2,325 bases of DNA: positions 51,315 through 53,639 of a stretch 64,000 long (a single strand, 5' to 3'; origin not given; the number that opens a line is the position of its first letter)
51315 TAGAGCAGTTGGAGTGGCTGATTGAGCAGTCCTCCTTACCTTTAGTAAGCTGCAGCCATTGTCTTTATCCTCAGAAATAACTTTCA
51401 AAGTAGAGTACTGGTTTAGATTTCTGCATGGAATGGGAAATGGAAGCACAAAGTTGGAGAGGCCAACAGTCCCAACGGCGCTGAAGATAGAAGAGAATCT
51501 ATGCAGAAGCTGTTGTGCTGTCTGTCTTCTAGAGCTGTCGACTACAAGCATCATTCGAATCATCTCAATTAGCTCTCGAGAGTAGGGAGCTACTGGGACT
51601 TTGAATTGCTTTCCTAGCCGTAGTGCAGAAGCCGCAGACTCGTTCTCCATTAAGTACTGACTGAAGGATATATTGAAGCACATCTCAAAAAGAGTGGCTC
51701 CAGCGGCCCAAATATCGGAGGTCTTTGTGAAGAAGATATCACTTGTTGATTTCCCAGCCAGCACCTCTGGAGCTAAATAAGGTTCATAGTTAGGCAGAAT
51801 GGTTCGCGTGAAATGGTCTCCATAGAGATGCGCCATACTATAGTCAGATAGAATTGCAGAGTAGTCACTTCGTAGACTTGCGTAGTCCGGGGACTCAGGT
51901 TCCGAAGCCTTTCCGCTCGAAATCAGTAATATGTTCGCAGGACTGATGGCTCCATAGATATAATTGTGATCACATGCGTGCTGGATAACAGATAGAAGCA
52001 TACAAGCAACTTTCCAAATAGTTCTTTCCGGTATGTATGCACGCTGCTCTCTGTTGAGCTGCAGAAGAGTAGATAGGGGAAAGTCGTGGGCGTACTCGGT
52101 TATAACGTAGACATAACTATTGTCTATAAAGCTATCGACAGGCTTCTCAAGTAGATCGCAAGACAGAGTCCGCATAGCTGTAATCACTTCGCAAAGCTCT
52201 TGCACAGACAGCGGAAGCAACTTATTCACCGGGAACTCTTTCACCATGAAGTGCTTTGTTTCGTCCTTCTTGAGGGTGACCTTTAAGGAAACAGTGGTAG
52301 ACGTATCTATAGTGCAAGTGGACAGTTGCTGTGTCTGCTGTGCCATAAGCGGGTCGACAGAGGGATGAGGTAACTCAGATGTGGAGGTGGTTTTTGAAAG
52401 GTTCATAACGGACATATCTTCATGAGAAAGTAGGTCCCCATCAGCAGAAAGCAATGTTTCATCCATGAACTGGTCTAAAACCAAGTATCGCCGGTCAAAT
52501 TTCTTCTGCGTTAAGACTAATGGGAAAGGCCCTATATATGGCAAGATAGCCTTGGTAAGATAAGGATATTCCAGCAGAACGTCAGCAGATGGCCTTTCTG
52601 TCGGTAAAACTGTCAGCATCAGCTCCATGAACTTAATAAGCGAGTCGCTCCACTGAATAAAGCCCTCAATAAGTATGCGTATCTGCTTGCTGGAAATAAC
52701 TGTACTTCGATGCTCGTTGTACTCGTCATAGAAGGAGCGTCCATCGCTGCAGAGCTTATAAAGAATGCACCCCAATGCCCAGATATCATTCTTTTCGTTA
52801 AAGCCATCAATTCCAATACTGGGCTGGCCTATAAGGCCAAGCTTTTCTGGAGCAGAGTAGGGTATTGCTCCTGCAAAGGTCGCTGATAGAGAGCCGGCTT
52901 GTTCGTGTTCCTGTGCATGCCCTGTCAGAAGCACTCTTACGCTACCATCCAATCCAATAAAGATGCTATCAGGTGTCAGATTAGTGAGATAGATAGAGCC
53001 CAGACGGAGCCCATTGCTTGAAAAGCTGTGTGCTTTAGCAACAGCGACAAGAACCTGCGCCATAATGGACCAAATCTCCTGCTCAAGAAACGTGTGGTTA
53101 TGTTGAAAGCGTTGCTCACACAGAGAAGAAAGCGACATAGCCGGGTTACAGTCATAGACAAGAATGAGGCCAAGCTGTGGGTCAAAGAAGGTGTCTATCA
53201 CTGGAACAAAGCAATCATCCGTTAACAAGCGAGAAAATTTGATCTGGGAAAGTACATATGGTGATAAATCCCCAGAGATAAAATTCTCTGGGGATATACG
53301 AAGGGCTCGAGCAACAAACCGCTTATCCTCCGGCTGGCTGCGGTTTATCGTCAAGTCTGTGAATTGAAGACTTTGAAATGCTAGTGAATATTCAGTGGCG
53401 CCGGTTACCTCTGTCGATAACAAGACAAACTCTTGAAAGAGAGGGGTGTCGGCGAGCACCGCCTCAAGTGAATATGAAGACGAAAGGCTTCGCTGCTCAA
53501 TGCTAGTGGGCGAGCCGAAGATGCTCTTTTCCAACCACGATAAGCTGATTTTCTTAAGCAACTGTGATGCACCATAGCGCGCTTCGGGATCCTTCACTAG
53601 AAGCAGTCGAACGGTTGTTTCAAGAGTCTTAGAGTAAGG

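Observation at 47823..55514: A 2563-aa protein built from seven tandem NEK-like kinase domains, none with a catalytic HRD aspartate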

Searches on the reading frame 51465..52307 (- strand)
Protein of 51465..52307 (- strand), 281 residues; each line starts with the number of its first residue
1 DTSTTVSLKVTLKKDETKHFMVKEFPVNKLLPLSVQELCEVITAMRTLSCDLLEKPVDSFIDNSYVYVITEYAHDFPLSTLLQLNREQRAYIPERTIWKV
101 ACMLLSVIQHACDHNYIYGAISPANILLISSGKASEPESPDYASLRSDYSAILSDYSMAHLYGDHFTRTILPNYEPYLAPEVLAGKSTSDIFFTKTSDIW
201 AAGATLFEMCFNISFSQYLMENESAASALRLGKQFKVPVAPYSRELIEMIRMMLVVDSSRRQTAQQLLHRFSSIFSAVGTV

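Call 80: search_solved_structures(query=window:51465-52307:-, max_evalue=1e-8)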
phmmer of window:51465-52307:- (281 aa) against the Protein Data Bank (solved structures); distinct sequences matched with E-value up to 1e-8: 16.
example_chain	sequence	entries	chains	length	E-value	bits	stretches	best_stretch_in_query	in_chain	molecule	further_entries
8ej4_K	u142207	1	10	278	2.8e-11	46.6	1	42-261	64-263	Serine/threonine-protein kinase Nek7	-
2w5a_A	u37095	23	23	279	3.5e-11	46.3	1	13-269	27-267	SERINE/THREONINE-PROTEIN KINASE NEK2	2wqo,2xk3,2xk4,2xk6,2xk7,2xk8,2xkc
9nfq_C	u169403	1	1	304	3.6e-11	46.2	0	42-133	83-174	Serine/threonine-protein kinase Nek7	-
9h59_C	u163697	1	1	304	3.6e-11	46.2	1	42-261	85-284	Serine/threonine-protein kinase Nek7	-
2wqm_A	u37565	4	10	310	3.9e-11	46.1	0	42-133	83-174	SERINE/THREONINE-PROTEIN KINASE NEK7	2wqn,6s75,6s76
8ws1_A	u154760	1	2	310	3.9e-11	46.1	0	42-133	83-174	Serine/threonine-protein kinase Nek7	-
8ws0_A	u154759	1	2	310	3.9e-11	46.1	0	42-133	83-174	Serine/threonine-protein kinase Nek7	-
8sxn_A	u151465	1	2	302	4.1e-11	46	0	45-133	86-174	Serine/threonine-protein kinase Nek7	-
5de2_A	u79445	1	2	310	5e-11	45.8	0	44-133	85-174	Serine/threonine-protein kinase Nek7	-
2jav_A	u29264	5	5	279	7e-11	45.3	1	13-269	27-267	SERINE/THREONINE-PROTEIN KINASE NEK2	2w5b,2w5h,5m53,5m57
4a4x_A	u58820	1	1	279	7e-11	45.3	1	13-269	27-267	SERINE/THREONINE-PROTEIN KINASE NEK2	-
6s73_A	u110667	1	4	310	7.1e-11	45.3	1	55-262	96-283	Serine/threonine-protein kinase Nek7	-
6tm5_Q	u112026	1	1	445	1.9e-10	43.9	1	13-269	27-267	Serine/threonine-protein kinase Nek2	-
6tm5_S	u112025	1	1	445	1.9e-10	43.9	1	13-269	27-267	Serine/threonine-protein kinase Nek2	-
6npy_B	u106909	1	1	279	6.4e-10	42.1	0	57-133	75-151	Interferon-induced, double-stranded RNA-activated protein kinase,Serine/threonine-protein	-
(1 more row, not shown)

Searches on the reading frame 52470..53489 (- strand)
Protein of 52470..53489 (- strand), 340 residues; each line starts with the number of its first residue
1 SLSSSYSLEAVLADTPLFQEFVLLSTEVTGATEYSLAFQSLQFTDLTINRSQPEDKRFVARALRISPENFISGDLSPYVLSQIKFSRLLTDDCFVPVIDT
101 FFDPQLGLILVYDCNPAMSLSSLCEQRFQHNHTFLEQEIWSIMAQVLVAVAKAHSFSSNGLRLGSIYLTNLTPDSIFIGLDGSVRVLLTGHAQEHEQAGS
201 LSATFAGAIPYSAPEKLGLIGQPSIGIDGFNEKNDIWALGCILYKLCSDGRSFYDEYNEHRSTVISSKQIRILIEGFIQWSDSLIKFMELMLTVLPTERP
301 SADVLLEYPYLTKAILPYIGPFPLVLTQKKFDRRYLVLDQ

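Call 7: search_protein_families(library=pfam, proteins=[window:52470-53489:-], max_evalue=0.01)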
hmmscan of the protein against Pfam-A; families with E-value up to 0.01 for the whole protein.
seq(340 aa): 2 families
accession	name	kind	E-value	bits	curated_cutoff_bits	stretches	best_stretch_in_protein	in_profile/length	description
PF00069.31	Pkinase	-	6.4e-17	62.2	31.7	1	95-311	61-263/263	Protein kinase domain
PF07714.23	PK_Tyr_Ser-Thr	-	0.00046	20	23.1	1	209-305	168-254/258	Protein tyrosine and serine/threonine kinase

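Call 79: search_solved_structures(query=window:52515-53447:-, max_evalue=1e-8)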
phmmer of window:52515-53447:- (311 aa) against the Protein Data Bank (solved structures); distinct sequences matched with E-value up to 1e-8: 6.
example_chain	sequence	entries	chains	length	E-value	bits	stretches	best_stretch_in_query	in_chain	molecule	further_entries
2w5a_A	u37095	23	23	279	5.9e-12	48.6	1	67-297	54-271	SERINE/THREONINE-PROTEIN KINASE NEK2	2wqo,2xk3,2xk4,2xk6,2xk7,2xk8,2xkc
6tm5_S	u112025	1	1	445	1.3e-11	47.5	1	67-299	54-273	Serine/threonine-protein kinase Nek2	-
6tm5_Q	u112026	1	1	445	1.3e-11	47.5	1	67-299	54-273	Serine/threonine-protein kinase Nek2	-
2jav_A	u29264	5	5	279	2.9e-11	46.3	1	67-297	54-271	SERINE/THREONINE-PROTEIN KINASE NEK2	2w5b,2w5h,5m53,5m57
3aln_A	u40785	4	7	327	3.6e-11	46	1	96-297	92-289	Dual specificity mitogen-activated protein kinase kinase 4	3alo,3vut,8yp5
4a4x_A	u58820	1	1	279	1.2e-10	44.2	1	67-297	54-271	SERINE/THREONINE-PROTEIN KINASE NEK2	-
